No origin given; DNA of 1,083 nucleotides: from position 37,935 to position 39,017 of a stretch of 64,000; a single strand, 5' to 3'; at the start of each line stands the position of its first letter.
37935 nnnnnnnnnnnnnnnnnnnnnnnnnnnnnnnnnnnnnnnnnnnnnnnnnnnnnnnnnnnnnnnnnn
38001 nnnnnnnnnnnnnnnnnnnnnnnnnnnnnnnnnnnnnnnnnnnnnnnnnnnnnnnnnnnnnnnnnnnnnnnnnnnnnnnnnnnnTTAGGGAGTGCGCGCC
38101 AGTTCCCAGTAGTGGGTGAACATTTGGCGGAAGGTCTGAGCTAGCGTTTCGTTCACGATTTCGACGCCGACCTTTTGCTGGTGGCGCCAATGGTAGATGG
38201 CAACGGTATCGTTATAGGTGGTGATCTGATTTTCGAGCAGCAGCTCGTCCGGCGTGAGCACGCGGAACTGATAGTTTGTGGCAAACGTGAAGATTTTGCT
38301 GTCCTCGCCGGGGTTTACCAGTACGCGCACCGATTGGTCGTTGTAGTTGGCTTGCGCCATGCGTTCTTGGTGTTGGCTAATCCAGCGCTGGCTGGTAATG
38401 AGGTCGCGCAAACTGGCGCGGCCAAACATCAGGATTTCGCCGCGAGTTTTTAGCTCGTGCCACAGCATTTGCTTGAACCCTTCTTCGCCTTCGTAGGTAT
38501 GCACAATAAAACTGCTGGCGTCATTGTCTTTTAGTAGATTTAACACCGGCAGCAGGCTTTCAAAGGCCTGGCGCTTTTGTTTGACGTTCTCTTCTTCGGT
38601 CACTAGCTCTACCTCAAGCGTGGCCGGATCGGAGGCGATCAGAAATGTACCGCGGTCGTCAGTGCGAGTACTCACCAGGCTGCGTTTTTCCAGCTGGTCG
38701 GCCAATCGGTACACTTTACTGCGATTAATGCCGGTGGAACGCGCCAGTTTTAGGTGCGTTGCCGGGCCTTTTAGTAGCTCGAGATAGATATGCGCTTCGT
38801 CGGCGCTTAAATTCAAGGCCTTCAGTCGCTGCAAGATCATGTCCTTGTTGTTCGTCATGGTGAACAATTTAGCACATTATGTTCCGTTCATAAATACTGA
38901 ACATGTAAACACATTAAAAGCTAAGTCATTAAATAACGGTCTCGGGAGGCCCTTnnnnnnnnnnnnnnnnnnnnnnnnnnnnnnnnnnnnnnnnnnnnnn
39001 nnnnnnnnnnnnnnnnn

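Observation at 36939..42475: Candidate new arginine-sensing and oxidation module: oxidase, TrmB, Ldh_2 reductase, CASTOR-like ACT and FAD oxidase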

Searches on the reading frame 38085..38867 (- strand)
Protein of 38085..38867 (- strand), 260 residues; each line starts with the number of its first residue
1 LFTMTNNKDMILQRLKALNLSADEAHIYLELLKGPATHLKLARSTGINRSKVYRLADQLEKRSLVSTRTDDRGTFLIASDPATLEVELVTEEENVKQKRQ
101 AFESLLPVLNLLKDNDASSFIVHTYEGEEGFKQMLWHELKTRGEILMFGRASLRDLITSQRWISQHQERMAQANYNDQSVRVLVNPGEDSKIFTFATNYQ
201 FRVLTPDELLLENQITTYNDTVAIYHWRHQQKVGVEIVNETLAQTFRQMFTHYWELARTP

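Call 3: search_protein_families(library=pfam, proteins=[window:38085-38867:-], max_evalue=0.01)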
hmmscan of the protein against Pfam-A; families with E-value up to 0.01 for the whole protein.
window:38085-38867:- (260 aa): 4 families
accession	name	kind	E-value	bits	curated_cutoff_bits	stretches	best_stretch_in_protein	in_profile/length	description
PF01978.25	TrmB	-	3e-09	37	25.6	1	15-70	1-57/68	Sugar-specific transcriptional regulator TrmB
PF09339.16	HTH_IclR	-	0.0015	18.7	22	1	40-67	23-50/52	IclR helix-turn-helix domain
PF13545.12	HTH_Crp_2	-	0.0023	18.3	27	1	31-84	18-67/70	Crp-like helix-turn-helix domain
PF25213.1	HVO_A0261_N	-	0.0024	18.2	35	1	17-69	6-58/86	HVO_A0261 N-terminal domain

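Call 4: search_protein_families(library=ncbifam, proteins=[window:38085-38867:-], max_evalue=0.01)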
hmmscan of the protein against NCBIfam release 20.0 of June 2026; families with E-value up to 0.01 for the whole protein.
window:38085-38867:- (260 aa): 3 families
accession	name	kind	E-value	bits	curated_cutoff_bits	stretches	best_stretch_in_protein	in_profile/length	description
TIGR01884.1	cas_HTH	subfamily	8.1e-06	25.4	60.2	1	17-74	137-194/202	CRISPR-associated CARF protein Csa3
NF002926.0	PRK03573.1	equivalog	0.002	18.1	120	1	10-72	19-85/144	transcriptional regulator SlyA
NF047390.1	TransRegTrmBL1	equivalog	0.0056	15.7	650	1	8-67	3-63/341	HTH-type sugar sensing transcriptional regulator TrmBL1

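Call 34: find_related_loci(query=A2, collection=metagenome_contigs, flank=8000)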
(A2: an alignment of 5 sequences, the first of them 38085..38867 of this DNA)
Query A2 (260 aa) in metagenome_contigs; peptide patterns used: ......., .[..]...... (x = any residue, [..] = any of these).
338 stretches matched a pattern; 8 encode a relative of the query (tblastn E <= 1e-3); 8 distinct loci.
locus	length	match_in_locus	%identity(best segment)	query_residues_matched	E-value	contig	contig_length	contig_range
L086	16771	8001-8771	76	1-257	2e-130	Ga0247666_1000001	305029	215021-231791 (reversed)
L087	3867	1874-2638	72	1-257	4e-121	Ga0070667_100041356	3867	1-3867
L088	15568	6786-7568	62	1-260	5e-110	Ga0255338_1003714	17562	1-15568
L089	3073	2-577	62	69-260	6e-81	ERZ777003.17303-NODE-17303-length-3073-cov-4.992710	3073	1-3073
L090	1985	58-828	50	1-257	9e-83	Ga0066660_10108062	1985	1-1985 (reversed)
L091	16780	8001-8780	62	1-259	7e-106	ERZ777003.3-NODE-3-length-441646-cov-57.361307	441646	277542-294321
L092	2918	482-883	69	1-126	5e-49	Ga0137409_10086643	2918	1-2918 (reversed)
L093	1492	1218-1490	86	1-91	2e-50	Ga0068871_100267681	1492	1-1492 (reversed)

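Call 41: search_protein_families(library=pfam, proteins=[L086:4902-5507:+, L086:5675-7447:-, L088:5166-5819:-, L088:5907-6389:-, L088:7602-8723:-, L088:8848-9831:-, L088:10868-12685:+, L089:1867-2928:-, L091:8759-9883:-, L091:10040-11851:+], max_evalue=0.001)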
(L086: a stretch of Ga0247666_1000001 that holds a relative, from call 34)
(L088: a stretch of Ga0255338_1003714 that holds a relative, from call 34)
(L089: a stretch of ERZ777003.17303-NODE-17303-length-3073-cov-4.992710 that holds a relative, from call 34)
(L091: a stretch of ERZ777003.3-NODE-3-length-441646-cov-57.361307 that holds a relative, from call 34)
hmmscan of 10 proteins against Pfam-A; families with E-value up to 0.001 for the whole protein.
L086:4902-5507:+ (201 aa): 1 family
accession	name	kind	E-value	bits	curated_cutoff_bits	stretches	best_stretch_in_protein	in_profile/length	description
PF02615.19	Ldh_2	-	1.8e-52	179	38.8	1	1-196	133-333/333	Malate/L-lactate dehydrogenase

L086:5675-7447:- (590 aa): 1 family
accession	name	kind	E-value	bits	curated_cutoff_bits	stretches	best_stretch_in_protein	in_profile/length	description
PF13520.12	AA_permease_2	-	9.6e-50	170.2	27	1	19-429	1-420/427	Amino acid permease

L088:5166-5819:- (217 aa): 0 families

L088:5907-6389:- (160 aa): 0 families

L088:7602-8723:- (373 aa): 1 family
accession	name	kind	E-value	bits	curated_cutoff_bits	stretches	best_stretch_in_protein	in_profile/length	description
PF00155.27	Aminotran_1_2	-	5e-19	69.1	19.7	1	53-300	36-294/361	Aminotransferase class I and II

L088:8848-9831:- (327 aa): 1 family
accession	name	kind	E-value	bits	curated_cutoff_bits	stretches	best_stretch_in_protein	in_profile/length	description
PF02615.19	Ldh_2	-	2.5e-88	296.8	38.8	1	4-323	2-332/333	Malate/L-lactate dehydrogenase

L088:10868-12685:+ (605 aa): 3 families
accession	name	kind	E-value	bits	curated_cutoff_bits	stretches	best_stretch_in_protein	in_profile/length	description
PF01933.23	CofD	-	3.7e-87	292.6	30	1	6-293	1-289/290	2-phospho-L-lactate transferase CofD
PF00483.29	NTP_transferase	-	1.1e-28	100.9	21.2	1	331-600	1-242/245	Nucleotidyl transferase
PF12804.13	NTP_transf_3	-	0.0002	22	27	0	332-396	1-58/160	MobA-like NTP transferase domain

L089:1867-2928:- (353 aa): 1 family
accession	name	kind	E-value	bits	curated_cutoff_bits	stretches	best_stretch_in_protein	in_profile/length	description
PF02615.19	Ldh_2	-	2e-83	280.7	38.8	1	28-349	1-332/333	Malate/L-lactate dehydrogenase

L091:8759-9883:- (374 aa): 1 family
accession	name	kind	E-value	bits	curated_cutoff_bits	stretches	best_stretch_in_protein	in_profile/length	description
PF00155.27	Aminotran_1_2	-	4.4e-18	66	19.7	1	45-369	30-360/361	Aminotransferase class I and II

L091:10040-11851:+ (603 aa): 3 families
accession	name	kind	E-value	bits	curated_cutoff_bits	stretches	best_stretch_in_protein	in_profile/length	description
PF01933.23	CofD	-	1.2e-82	277.8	30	1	6-290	1-288/290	2-phospho-L-lactate transferase CofD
PF00483.29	NTP_transferase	-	1.5e-35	123.4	21.2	1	330-599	1-242/245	Nucleotidyl transferase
PF12804.13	NTP_transf_3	-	1.6e-05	25.6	27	1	331-479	1-115/160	MobA-like NTP transferase domain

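Call 42: search_protein_families(library=ncbifam, proteins=[L088:7602-8723:-, L091:8759-9883:-, L089:576-1697:-, L088:8848-9831:-, L089:1867-2928:-], max_evalue=1e-10)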
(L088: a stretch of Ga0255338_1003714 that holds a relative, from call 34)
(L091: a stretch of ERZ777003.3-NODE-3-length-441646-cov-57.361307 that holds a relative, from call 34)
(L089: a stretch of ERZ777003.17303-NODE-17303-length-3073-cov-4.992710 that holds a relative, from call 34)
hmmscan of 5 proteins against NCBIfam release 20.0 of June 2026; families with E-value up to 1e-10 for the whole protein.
L088:7602-8723:- (373 aa): 6 families
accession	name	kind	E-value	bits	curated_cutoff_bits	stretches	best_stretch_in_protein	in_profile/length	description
TIGR04462.1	endura_MppP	equivalog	5.7e-57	193.4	450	1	85-364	3-280/289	enduracididine biosynthesis enzyme MppP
NF041364.1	GntC_guanitoxin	equivalog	2.1e-17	63.1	415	1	81-366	62-350/356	guanitoxin biosynthesis PLP-dependent (S)-gamma-hydroxy-L-arginine cyclodehydratase GntC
TIGR01140.1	L_thr_O3P_dcar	equivalog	2.4e-16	59.8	290.55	1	88-239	74-215/331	threonine-phosphate decarboxylase CobD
NF005732.0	PRK07550.1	equivalog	1e-15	57.7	366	1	85-246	99-266/389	aminotransferase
NF005744.0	PRK07568.1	subfamily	5.5e-14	51.8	389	1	81-370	90-387/398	pyridoxal phosphate-dependent aminotransferase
NF004770.0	PRK06108.1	subfamily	4.4e-13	48.8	422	1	82-370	99-389/396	pyridoxal phosphate-dependent aminotransferase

L091:8759-9883:- (374 aa): 6 families
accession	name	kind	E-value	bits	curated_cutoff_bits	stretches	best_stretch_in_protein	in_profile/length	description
TIGR04462.1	endura_MppP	equivalog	6.3e-53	180.1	450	1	86-373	3-288/289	enduracididine biosynthesis enzyme MppP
TIGR01140.1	L_thr_O3P_dcar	equivalog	1e-16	61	290.55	1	89-361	74-322/331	threonine-phosphate decarboxylase CobD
NF005744.0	PRK07568.1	subfamily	1.8e-12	46.8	389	1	59-371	69-387/398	pyridoxal phosphate-dependent aminotransferase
NF005732.0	PRK07550.1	equivalog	5.5e-12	45.4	366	1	88-241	101-260/389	aminotransferase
NF041364.1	GntC_guanitoxin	equivalog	6.7e-12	45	415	1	82-298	62-286/356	guanitoxin biosynthesis PLP-dependent (S)-gamma-hydroxy-L-arginine cyclodehydratase GntC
TIGR04544.1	3metArgNH2trans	equivalog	7.5e-11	41.7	350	1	87-371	82-360/366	beta-methylarginine biosynthesis bifunctional aminotransferase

L089:576-1697:- (373 aa): 3 families
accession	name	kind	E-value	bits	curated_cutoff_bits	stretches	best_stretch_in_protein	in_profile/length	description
TIGR04462.1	endura_MppP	equivalog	2.4e-47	161.8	450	1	84-369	6-289/289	enduracididine biosynthesis enzyme MppP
NF041364.1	GntC_guanitoxin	equivalog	1e-17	64.1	415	1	94-367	79-355/356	guanitoxin biosynthesis PLP-dependent (S)-gamma-hydroxy-L-arginine cyclodehydratase GntC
NF005732.0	PRK07550.1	equivalog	6e-11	42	366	1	130-352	152-370/389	aminotransferase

L088:8848-9831:- (327 aa): 5 families
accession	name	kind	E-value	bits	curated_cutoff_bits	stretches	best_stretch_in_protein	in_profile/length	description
NF040650.1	sulfolac_dhydr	equivalog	7.7e-63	212.7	500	1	1-325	1-328/339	L-sulfolactate dehydrogenase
NF011599.0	PRK15025.1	equivalog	3.1e-57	194.3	356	1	1-318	1-327/349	ureidoglycolate dehydrogenase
TIGR03175.1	AllD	equivalog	7.6e-55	186.4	496.2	1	1-317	1-326/349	ureidoglycolate dehydrogenase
NF007504.0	PRK10098.1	equivalog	6.1e-39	133.8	336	1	4-323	8-337/360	malate/lactate/ureidoglycolate dehydrogenase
NF009750.0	PRK13260.1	equivalog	2.5e-33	115.6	316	1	1-323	1-329/332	3-dehydro-L-gulonate 2-dehydrogenase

L089:1867-2928:- (353 aa): 5 families
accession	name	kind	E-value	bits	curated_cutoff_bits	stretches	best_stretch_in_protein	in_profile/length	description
NF040650.1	sulfolac_dhydr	equivalog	4.2e-57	193.9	500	1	26-347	1-324/339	L-sulfolactate dehydrogenase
NF011599.0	PRK15025.1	equivalog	7.4e-56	189.8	356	1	26-344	1-327/349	ureidoglycolate dehydrogenase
TIGR03175.1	AllD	equivalog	9.8e-54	182.8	496.2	1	26-343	1-326/349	ureidoglycolate dehydrogenase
NF007504.0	PRK10098.1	equivalog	1.7e-40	138.9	336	1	28-338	7-327/360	malate/lactate/ureidoglycolate dehydrogenase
NF009750.0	PRK13260.1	equivalog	5.3e-27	94.8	316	1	26-346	1-326/332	3-dehydro-L-gulonate 2-dehydrogenase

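Call 71: search_solved_structures(query=window:38085-38867:-, max_evalue=0.01)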
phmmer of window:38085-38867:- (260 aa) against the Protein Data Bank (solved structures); distinct sequences matched with E-value up to 0.01: 0.

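Call 96: search_solved_structures(query=L088:7602-8723:-, show_alignments=2, max_evalue=1e-20)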
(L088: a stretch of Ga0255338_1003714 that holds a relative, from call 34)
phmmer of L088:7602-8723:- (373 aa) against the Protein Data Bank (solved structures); distinct sequences matched with E-value up to 1e-20: 4.
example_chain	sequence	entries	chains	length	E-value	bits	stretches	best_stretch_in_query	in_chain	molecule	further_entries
5dj1_A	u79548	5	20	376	7.5e-55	189.7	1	10-369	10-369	PLP-Dependent L-Arginine Hydroxylase MppP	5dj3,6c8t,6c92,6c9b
5bk7_A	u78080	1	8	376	3.2e-54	187.7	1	14-369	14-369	PLP-Dependent L-Arginine Hydroxylase MppP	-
6c3a_A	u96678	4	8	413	1.5e-41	146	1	11-361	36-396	Uncharacterized protein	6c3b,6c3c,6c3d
7n79_A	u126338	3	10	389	6.6e-41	143.9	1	10-359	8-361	Aminotran_1_2 domain-containing protein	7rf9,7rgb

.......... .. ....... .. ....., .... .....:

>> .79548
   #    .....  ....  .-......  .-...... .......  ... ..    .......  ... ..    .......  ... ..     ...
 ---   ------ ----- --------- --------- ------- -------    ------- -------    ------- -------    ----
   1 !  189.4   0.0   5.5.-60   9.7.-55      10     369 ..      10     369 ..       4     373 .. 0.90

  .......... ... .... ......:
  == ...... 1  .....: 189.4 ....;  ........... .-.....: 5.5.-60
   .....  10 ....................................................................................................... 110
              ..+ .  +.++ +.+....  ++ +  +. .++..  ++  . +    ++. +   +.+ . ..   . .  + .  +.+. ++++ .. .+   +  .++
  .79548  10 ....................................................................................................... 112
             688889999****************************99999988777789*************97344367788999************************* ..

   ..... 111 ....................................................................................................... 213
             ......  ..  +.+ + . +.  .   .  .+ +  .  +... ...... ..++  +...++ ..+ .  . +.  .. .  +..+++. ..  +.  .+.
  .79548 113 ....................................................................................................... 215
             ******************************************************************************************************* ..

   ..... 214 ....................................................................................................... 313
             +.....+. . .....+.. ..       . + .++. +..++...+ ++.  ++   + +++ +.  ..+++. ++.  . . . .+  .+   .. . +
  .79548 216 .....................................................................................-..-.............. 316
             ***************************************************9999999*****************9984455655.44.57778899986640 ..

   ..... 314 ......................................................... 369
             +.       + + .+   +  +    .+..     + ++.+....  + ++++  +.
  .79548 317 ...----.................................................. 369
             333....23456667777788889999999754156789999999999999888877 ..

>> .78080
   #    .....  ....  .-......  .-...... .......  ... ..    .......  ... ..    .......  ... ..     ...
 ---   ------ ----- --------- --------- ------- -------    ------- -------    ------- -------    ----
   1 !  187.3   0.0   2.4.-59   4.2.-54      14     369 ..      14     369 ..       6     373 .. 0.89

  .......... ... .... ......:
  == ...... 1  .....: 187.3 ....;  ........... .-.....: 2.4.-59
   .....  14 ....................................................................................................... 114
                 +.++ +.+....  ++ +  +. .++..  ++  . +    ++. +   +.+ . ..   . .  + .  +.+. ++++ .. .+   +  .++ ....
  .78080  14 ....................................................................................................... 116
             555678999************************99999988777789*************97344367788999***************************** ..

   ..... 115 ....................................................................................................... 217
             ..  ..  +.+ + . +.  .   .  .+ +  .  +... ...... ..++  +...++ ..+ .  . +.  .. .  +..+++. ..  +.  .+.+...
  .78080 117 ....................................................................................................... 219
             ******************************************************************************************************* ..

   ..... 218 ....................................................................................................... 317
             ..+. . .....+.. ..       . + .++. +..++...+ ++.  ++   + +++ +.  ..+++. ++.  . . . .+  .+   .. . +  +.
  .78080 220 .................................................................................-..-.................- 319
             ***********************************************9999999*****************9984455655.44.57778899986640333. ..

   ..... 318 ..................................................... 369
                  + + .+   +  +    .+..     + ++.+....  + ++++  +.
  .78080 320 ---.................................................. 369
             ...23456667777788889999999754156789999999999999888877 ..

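Call 107: search_protein_families(library=pfam, proteins=[L090:984-1961:-, L092:1261-2598:-, L092:482-1303:+], max_evalue=0.01)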
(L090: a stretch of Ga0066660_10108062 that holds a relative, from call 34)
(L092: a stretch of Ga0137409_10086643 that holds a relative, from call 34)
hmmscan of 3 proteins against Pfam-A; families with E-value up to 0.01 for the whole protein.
L090:984-1961:- (325 aa): 1 family
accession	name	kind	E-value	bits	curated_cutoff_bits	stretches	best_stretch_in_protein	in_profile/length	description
PF00890.30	FAD_binding_2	-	1.2e-29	104.2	20.4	1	51-303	219-413/414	FAD binding domain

L092:1261-2598:- (445 aa): 0 families

L092:482-1303:+ (273 aa): 4 families
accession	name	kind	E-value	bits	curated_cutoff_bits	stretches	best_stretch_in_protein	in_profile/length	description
PF01978.25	TrmB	-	2.2e-09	37.5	25.6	1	15-70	1-57/68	Sugar-specific transcriptional regulator TrmB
PF13545.12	HTH_Crp_2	-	0.0011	19.3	27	1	32-84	19-67/70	Crp-like helix-turn-helix domain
PF02082.26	Rrf2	-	0.0061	17.1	30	0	25-89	11-77/132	Iron-dependent Transcriptional regulator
PF01047.28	MarR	-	0.0068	16.7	24.6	0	34-70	16-52/59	MarR family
